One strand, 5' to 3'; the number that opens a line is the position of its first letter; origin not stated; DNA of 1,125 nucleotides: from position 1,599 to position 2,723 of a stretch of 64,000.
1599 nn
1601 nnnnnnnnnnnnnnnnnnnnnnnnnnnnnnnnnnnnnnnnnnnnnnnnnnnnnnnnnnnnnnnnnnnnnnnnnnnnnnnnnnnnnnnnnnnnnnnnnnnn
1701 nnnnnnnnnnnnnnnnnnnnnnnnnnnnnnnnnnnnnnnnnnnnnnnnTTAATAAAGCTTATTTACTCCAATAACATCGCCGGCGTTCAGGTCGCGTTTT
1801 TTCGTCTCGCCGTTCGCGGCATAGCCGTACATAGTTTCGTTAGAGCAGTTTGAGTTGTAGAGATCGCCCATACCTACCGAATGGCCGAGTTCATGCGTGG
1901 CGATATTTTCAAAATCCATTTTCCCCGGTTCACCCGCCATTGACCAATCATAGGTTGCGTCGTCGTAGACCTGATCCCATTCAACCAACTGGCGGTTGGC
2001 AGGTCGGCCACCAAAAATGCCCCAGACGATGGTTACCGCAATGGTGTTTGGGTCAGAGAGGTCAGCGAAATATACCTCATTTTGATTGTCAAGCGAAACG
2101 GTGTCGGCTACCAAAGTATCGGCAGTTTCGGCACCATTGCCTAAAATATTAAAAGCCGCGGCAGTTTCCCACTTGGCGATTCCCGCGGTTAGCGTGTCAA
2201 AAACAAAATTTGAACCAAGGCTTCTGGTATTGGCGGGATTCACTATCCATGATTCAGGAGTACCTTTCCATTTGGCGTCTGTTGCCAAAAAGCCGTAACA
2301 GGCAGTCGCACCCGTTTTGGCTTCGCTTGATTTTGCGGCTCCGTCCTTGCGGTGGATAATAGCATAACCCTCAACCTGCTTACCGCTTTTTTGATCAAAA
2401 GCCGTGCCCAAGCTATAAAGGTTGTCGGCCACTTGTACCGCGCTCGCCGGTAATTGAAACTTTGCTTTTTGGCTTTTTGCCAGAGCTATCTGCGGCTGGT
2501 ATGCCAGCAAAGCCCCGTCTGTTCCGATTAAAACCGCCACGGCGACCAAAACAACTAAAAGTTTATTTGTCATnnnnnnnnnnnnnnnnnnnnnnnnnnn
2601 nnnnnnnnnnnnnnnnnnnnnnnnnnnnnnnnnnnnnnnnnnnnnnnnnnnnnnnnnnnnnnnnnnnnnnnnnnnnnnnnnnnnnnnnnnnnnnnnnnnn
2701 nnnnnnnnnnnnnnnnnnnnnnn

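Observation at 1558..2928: A GC-rich secreted metalloprotease gene directly downstream of tRNA-Gln, a probable horizontally acquired islet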

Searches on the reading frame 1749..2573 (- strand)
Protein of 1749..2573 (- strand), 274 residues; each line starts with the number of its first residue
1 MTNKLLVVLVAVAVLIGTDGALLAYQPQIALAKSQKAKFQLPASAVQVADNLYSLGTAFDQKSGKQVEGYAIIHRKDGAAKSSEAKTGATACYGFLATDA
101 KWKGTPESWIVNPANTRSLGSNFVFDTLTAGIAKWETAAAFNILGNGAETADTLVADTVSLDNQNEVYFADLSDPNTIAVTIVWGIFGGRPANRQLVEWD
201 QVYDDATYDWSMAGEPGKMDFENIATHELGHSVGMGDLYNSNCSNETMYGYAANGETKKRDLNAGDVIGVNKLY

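Call 6: search_protein_families(library=pfam, proteins=[window:1749-2573:-], max_evalue=0.01)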
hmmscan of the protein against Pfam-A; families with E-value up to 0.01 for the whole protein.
window:1749-2573:- (274 aa): 1 family
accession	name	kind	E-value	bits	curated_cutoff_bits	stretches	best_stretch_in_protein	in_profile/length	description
PF00413.30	Peptidase_M10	-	9.8e-08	32.5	24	1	205-274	91-158/159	Matrixin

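Call 7: find_homologous_proteins(query=window:1749-2573:-)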
Query window:1749-2573:- (274 aa): 2478 proteins with E <= 0.001 among 4626 candidates; the best 120 are listed.
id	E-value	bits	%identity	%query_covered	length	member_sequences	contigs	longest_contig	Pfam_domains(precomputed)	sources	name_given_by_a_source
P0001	1.5e-160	551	90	100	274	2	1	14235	PF00413.31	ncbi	-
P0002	3.0e-149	514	85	100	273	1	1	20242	PF00413.31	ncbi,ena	-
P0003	9.5e-147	506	83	100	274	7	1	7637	PF00413.31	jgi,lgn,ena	-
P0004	2.8e-145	501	84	100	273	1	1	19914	PF00413.31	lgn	-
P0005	8.4e-145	499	82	100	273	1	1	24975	PF00413.31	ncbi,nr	ncbi:MAG: matrixin family metalloprotease [bacterium]|nr:matrixin family metalloprotease [bacterium]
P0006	6.6e-143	493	82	100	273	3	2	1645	PF00413.31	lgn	-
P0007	1.9e-142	492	81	100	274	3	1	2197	PF00413.31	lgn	-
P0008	5.7e-141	487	79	100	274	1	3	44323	PF00413.31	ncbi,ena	-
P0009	1.4e-137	476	79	100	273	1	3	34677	PF00413.31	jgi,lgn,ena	-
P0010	2.3e-136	472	79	100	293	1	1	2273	PF00413.31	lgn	-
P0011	2.4e-136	472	78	100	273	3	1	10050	PF00413.31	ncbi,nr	ncbi:matrixin family metalloprotease [Patescibacteria group bacterium]|nr:matrixin family metallopro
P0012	2.3e-133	462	76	100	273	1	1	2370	PF00413.31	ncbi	-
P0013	4.1e-131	454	76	100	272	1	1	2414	PF00413.31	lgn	-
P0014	1.2e-130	453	76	100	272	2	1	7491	PF00413.31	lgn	-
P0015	2.1e-130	452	76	100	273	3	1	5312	PF00413.31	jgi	-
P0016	1.2e-128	446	74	100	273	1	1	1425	PF00413.31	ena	-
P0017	3.3e-127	442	73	100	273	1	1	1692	PF00413.31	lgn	-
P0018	4.6e-127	441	74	93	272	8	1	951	PF00413.31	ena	-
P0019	8.3e-126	437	74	100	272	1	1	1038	PF00413.31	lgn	-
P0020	6.1e-125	434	71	99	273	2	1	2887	PF00413.31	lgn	-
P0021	8.6e-124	430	69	100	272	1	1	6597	PF00413.31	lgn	-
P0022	9.6e-124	430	73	93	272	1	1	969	PF00413.31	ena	-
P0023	9.9e-124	430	73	93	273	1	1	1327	PF00413.31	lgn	-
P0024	2.9e-123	429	72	100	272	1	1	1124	PF00413.31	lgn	-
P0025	6.2e-123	428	72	100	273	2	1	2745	PF00413.31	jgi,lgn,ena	-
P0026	2.9e-122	425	72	93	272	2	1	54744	PF00413.31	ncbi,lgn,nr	ncbi:MAG: matrixin family metalloprotease [bacterium]|nr:matrixin family metalloprotease [bacterium]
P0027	8.5e-122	424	72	100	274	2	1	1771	PF00413.31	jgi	-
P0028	1.1e-121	423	71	100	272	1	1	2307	PF00413.31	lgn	-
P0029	9.2e-121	420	71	100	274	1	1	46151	PF00413.31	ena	-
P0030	5.0e-120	418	70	100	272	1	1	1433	PF00413.31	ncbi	-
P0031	5.2e-120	418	68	100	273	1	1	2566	PF00413.31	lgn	-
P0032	3.0e-118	412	69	99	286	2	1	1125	PF00413.31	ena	-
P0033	4.7e-118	412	70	100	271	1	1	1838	PF00413.31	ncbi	-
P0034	2.6e-117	409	69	100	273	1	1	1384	PF00413.31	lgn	-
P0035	3.1e-117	409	66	100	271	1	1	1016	PF00413.31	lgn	-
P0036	5.6e-117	408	71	92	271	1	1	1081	PF00413.31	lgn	-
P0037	1.8e-115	403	69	100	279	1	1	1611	PF00413.31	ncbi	-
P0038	2.8e-114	399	69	91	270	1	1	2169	PF00413.31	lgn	-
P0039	2.0e-112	393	65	100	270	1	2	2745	PF00413.31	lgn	-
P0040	1.2e-108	381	64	99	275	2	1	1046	PF00413.31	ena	-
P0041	1.0e-94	335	67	85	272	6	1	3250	PF00413.31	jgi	-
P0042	6.4e-94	332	58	100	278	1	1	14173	PF00413.31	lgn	-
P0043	1.4e-93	331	62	98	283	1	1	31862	PF00413.31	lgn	-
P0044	1.5e-93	331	60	99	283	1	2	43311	PF00413.31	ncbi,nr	ncbi:matrixin family metalloprotease [Candidatus Roizmanbacteria bacterium]|nr:matrixin family metal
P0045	4.4e-92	326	58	99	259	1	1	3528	PF00413.31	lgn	-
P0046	4.4e-92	326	59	97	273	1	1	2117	PF00413.31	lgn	-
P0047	1.5e-91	325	57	100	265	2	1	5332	PF00413.31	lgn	-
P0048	2.3e-91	324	58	100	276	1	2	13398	PF00413.31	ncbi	ncbi:MAG: matrixin family metalloprotease [Candidatus Paceibacterota bacterium]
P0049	2.7e-91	324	66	85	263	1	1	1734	PF00413.31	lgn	-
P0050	6.5e-91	323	57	100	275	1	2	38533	PF00413.31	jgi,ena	jgi:hypothetical protein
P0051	7.7e-91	322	56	100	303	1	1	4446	PF00413.31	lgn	-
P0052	1.3e-90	322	56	99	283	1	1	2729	PF00413.31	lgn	-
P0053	2.7e-90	321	56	100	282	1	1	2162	PF00413.31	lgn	-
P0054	3.2e-90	320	67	82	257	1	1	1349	PF00413.31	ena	-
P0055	4.2e-90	320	63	88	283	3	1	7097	PF00413.31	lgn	-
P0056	8.6e-90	319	56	100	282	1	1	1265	PF00413.31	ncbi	-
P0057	8.9e-90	319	60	90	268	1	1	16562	PF00413.31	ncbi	-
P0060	1.2e-89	318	62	88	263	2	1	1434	PF00413.31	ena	-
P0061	1.7e-89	318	58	98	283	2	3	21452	PF00413.31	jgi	jgi:hypothetical protein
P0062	2.7e-89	317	58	100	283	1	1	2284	PF00413.31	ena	-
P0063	5.9e-89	316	59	89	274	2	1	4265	PF00413.31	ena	-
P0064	1.6e-88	315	59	98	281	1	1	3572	PF00413.31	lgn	-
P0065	1.8e-88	315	56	100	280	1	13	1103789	PF00413.31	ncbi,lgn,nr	ncbi:MAG: matrixin family metalloprotease [Candidatus Roizmanbacteria bacterium]|nr:MAG: matrixin fa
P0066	2.8e-88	314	55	100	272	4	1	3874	PF00413.31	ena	-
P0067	3.4e-88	314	60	87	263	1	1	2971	PF00413.31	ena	-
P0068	4.8e-88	313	63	85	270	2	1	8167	PF00413.31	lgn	-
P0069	6.7e-88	313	53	100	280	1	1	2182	PF00413.31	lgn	-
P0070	7.0e-88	313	65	80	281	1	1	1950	PF00413.31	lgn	-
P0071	2.5e-87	311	58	96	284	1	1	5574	PF00413.31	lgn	-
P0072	2.8e-87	311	54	92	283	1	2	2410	PF00413.31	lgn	-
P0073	3.0e-87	311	62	83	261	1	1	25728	PF00413.31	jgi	jgi:hypothetical protein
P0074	4.0e-87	310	57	100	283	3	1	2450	PF00413.31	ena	-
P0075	4.2e-87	310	54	100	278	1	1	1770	PF00413.31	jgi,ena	-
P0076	4.8e-87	310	60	93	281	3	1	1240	PF00413.31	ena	-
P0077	5.1e-87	310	54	99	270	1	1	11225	PF00413.31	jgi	-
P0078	5.4e-87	310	58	88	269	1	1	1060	PF00413.31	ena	-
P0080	6.6e-87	309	62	90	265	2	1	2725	PF00413.31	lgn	-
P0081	9.7e-87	309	53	99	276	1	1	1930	PF00413.31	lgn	-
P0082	9.9e-87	309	56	100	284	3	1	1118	PF00413.31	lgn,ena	-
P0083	1.1e-86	309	58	100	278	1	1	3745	PF00413.31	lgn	-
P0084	1.2e-86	309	64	85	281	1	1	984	PF00413.31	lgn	-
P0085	1.8e-86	308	55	99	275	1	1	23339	PF00413.31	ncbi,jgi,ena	ncbi:MAG: matrixin family metalloprotease [Candidatus Pacearchaeota archaeon]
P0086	1.9e-86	308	61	85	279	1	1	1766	PF00413.31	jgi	-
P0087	1.9e-86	308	59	90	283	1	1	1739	PF00413.31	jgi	-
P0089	2.4e-86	308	58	89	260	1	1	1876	PF00413.31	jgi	-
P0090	2.6e-86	307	63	83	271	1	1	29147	PF00413.31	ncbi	-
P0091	2.7e-86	307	55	100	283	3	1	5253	PF00413.31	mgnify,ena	mgnify:FL=1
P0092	2.7e-86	307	55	99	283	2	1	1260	PF00413.31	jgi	-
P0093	2.9e-86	307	59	88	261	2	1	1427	PF00413.31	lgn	-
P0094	3.5e-86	307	53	100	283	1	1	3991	PF00413.31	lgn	-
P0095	5.3e-86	306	64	82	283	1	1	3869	PF00413.31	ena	-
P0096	5.7e-86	306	53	100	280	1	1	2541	PF00413.31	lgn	-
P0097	5.9e-86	306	52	100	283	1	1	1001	PF00413.31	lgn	-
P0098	6.3e-86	306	64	82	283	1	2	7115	PF00413.31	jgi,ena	-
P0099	6.5e-86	306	53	93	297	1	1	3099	PF00413.31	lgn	-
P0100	6.7e-86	306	58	90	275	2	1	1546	PF00413.31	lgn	-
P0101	8.1e-86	306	59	89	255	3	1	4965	PF00413.31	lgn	-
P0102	8.3e-86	306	55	100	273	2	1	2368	PF00413.31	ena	-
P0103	9.1e-86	306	58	95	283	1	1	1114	PF00413.31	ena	-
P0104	9.2e-86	306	63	82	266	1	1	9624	PF00413.31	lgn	-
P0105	9.7e-86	306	57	99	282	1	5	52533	PF00413.31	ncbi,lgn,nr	ncbi:matrixin family metalloprotease [Candidatus Daviesbacteria bacterium]|nr:matrixin family metall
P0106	1.1e-85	305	55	100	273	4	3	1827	PF00413.31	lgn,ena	-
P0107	1.1e-85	305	50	99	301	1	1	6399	PF00413.31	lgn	-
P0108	1.1e-85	305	58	90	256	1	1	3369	PF00413.31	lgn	-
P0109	1.2e-85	305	53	100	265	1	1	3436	PF00413.31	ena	-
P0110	1.2e-85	305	55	100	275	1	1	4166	PF00413.31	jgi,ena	-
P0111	1.3e-85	305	54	100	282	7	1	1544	PF00413.31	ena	-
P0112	1.6e-85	305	54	100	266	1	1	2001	PF00413.31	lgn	-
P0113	1.9e-85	305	55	97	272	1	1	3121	PF00413.31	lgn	-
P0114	2.0e-85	305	64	82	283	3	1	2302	PF00413.31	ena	-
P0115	2.1e-85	305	53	100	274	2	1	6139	PF00413.31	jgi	jgi:hypothetical protein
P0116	2.4e-85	304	53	99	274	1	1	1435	PF00413.31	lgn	-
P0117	3.6e-85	304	52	100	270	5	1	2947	PF00413.31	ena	-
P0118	3.7e-85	304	60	96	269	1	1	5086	PF00413.31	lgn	-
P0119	4.0e-85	304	54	99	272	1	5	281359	PF00413.31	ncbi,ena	-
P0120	4.2e-85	304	58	92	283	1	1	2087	PF00413.31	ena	-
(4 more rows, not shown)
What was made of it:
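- Closest known: CPR/Patescibacteria clade of bacterial matrix-metalloproteinase. Same: NCBI names members 'matrixin family metalloprotease' (call 7).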

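Call 11: find_encoding_contigs(protein=window:1749-2573:-, flank=10000, max_places=4)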
Protein window:1749-2573:- (274 aa): 4 contigs read that carry it; 3 places shown.
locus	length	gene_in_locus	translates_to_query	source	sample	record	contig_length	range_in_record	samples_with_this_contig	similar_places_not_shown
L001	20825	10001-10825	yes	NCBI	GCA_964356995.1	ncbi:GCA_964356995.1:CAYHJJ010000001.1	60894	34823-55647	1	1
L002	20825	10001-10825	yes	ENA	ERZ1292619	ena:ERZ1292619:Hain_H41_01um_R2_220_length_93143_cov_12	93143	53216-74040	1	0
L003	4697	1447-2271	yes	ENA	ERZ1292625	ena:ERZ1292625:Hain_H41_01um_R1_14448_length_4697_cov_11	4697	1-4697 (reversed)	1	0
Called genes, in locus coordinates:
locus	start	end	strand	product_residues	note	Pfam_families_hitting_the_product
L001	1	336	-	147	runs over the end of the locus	PF01281:Ribosomal_L9_N, PF03948:Ribosomal_L9_C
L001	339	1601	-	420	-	PF22694:CtpB_N-like (weak), PF00595:PDZ, PF13180:PDZ_2 (weak), PF17820:PDZ_6, PF03572:Peptidase_S41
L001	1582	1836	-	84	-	-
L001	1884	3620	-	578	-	PF03717:PBP_dimer, PF00905:Transpeptidase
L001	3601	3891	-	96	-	-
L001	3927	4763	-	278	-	-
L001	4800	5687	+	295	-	PF02518:HATPase_c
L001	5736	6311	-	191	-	PF06821:Ser_hydrolase, PF03403:PAF-AH_p_II (faint)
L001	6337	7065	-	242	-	PF03372:Exo_endo_phos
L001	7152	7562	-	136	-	-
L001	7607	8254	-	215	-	PF02661:Fic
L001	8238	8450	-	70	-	-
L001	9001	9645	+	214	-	-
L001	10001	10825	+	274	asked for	PF00413:Peptidase_M10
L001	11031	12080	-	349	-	PF05496:RuvB_N, PF13177:DNA_pol3_delta2 (weak), PF12775:AAA_7 (faint), PF00004:AAA, PF13173:AAA_14 (faint), PF13401:AAA_22 (faint), PF13177:DNA_pol3_delta2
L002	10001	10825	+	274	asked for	PF00413:Peptidase_M10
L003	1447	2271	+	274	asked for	PF00413:Peptidase_M10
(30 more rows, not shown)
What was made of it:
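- A DprA gene lies in the neighbourhood (call 11).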

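Call 12: find_encoding_contigs(protein=P0001, flank=10000, max_places=3)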
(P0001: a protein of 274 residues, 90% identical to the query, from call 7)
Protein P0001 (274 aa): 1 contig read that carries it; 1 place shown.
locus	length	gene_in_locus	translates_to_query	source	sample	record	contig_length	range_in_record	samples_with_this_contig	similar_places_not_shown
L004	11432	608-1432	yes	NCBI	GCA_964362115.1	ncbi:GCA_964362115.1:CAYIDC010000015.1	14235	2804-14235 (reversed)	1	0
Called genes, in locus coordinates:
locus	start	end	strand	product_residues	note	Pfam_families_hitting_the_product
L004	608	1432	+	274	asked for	PF00413:Peptidase_M10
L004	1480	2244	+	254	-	PF01520:Amidase_3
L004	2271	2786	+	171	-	-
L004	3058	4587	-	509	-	PF12072:RNase_Y_N, PF00013:KH_1, PF22891:KH_PNO1_2nd (weak), PF08668:HDOD (faint), PF01966:HD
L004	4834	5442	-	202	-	PF00574:CLP_protease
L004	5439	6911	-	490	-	PF13646:HEAT_2 (weak), PF03130:HEAT_PBS (faint)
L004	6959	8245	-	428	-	PF05697:Trigger_N, PF05698:Trigger_C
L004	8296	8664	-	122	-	-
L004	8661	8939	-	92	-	-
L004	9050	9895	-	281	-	-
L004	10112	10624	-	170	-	-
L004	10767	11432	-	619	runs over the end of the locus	PF03030:H_PPase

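Call 13: find_encoding_contigs(protein=P0002, flank=10000, max_places=3)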
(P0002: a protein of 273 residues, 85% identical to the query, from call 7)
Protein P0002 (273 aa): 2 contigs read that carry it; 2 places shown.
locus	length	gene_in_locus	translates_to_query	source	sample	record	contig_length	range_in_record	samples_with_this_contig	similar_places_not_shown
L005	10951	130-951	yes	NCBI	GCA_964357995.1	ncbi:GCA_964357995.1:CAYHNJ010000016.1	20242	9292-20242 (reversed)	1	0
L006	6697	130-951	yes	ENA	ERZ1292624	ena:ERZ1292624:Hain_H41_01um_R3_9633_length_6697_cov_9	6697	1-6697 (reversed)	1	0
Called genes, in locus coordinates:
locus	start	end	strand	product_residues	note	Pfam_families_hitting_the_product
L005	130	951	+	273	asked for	PF00413:Peptidase_M10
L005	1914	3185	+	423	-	PF01555:N6_N4_Mtase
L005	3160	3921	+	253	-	PF01555:N6_N4_Mtase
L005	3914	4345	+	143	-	PF13022:HTH_Tnp_1_2 (weak)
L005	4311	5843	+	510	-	PF17289:Terminase_6C (weak)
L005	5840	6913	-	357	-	-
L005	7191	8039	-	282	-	-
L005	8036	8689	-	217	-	PF22397:NADAR-DarT1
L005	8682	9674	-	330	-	PF14487:DarT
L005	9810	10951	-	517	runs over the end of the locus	PF11074:DUF2779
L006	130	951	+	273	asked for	PF00413:Peptidase_M10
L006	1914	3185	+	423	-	PF01555:N6_N4_Mtase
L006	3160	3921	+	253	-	PF01555:N6_N4_Mtase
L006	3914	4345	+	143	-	PF13022:HTH_Tnp_1_2 (weak)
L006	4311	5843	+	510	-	PF17289:Terminase_6C (weak)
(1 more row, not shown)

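Call 16: find_related_loci(query=A1, collection=genome_contigs, flank=10000)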
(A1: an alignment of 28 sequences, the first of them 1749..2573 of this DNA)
Query A1 (274 aa) in genome_contigs; peptide patterns used: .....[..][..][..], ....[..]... (x = any residue, [..] = any of these).
212 stretches matched a pattern; 171 encode a relative of the query (tblastn E <= 1e-3); the best 80 are kept; 80 distinct loci.
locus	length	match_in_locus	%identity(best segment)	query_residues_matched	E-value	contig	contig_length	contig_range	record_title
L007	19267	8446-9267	79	1-274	8e-147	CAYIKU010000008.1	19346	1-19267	MAG TPA_asm: uncultured Candidatus Saccharibacteria bacterium isolate ERP119705_co21_555 genome assembly, contig: NODE_3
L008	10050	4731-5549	78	1-274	2e-141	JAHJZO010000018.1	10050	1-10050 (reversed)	MAG: Patescibacteria group bacterium isolate Undefined_mixed_planktonic.mb.121 Undefined_mixed_p.mb.121_k141_731929, who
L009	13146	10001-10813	59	4-274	7e-99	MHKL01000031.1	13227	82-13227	MAG: Candidatus Komeilibacteria bacterium RIFCSPLOWO2_01_FULL_45_10 rifcsplowo2_01_scaffold_39512, whole genome shotgun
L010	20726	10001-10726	62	39-274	5e-94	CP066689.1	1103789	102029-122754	MAG: Candidatus Roizmanbacteria bacterium isolate NC_groundwater_538_Ag_S-0.1um_35_236 chromosome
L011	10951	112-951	57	4-274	2e-92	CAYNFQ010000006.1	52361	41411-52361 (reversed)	MAG TPA_asm: uncultured Gammaproteobacteria bacterium isolate binchicken_co110_279 genome assembly, contig: NODE_1565_le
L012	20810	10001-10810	60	5-274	3e-92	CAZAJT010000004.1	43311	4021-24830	MAG TPA_asm: uncultured Gammaproteobacteria bacterium isolate binchicken_co251_706 genome assembly, contig: NODE_1213_le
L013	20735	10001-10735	62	34-274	2e-91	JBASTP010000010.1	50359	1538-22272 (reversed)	MAG: Patescibacteria group bacterium isolate MFD03232_ilm_asm_bin101 k127_207667, whole genome shotgun sequence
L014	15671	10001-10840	56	4-274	8e-91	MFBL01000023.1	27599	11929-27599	MAG: Candidatus Curtissbacteria bacterium RIFCSPHIGHO2_12_FULL_41_17 rifcsphigho2_12_scaffold_30629, whole genome shotgu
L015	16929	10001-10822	55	24-274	4e-91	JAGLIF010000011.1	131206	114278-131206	MAG: Candidatus Gracilibacteria bacterium isolate RS_2_30 ROV157_2.bin.30.fa_11, whole genome shotgun sequence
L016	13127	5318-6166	55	1-274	5e-91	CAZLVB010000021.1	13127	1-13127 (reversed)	MAG TPA_asm: uncultured Gammaproteobacteria bacterium isolate SRP269290_co3_1053 genome assembly, contig: NODE_5607_leng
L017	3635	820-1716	51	4-274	3e-91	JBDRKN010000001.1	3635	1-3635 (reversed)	MAG: bacterium isolate MEGAHIT-group-1.725 k141_11524488, whole genome shotgun sequence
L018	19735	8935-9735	55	5-273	3e-90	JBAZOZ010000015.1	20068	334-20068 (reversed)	MAG: Candidatus Pacearchaeota archaeon isolate SO_2017_SWC_18 scaffold_2271_c1_LP-4_2017, whole genome shotgun sequence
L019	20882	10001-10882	52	8-274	5e-90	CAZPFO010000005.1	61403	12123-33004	MAG TPA_asm: uncultured Methanosarcinales archaeon isolate binchicken_co121_309 genome assembly, contig: NODE_146_length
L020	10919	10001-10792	58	27-274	1e-89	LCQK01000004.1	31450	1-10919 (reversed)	MAG: Candidatus Jorgensenbacteria bacterium GW2011_GWB1_50_10 UY55_C0004, whole genome shotgun sequence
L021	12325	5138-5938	54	5-274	2e-89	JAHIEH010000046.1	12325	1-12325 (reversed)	MAG: Nanoarchaeota archaeon isolate KR11_0.1_MetaG.mb.113 KR11_0.1_MetaG.mb.113_k141_558239, whole genome shotgun sequen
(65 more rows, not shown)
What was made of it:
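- Closest known: CPR/Patescibacteria clade of bacterial matrix-metalloproteinase. Same: The Pfam family is the same, and the taxonomic pattern matches: Parcubacteria, Microgenomates and Pacearchaeota (calls 7, 16).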

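Call 17: find_related_loci(query=A1, collection=viral_contigs, flank=10000)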
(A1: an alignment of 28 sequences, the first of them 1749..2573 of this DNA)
Query A1 (274 aa) in viral_contigs; peptide patterns used: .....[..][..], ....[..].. (x = any residue, [..] = any of these).
97 stretches matched a pattern, but none encodes a relative of the query by tblastn (E <= 1e-3).

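Call 32: find_related_loci(query=window:1749-2573:-, collection=metagenome_contigs, flank=10000)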
Query window:1749-2573:- (274 aa) in metagenome_contigs; peptide patterns used: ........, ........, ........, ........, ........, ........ (x = any residue, [..] = any of these).
256 stretches matched a pattern; 172 encode a relative of the query (tblastn E <= 1e-3); the best 80 are kept; 80 distinct loci.
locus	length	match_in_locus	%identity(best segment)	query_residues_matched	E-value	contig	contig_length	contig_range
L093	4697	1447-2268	100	1-274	0e+0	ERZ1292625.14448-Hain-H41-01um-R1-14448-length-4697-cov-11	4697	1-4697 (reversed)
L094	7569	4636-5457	83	1-274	8e-153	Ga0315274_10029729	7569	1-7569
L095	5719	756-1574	81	1-274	1e-150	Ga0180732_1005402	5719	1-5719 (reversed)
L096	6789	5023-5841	81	1-274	4e-146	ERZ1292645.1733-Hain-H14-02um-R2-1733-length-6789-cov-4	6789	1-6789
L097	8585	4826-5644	81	1-274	2e-145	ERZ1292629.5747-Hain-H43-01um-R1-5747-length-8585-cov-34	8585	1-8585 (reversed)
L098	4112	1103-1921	81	1-274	6e-149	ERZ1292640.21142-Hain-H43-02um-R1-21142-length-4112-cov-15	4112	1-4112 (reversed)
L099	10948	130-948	79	1-274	3e-144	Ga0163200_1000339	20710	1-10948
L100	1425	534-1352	74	1-274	1e-146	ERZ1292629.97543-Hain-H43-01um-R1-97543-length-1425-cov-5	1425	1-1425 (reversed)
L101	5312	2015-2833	76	1-274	4e-131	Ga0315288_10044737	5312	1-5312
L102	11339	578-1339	76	20-274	2e-129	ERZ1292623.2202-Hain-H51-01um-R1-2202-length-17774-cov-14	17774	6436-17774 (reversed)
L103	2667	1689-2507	72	1-274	9e-135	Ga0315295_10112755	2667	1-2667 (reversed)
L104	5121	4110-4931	72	1-274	2e-128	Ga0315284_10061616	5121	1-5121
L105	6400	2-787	73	11-274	3e-127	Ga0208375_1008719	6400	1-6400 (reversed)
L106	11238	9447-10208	73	20-274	4e-126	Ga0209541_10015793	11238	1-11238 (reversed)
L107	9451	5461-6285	65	1-274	7e-115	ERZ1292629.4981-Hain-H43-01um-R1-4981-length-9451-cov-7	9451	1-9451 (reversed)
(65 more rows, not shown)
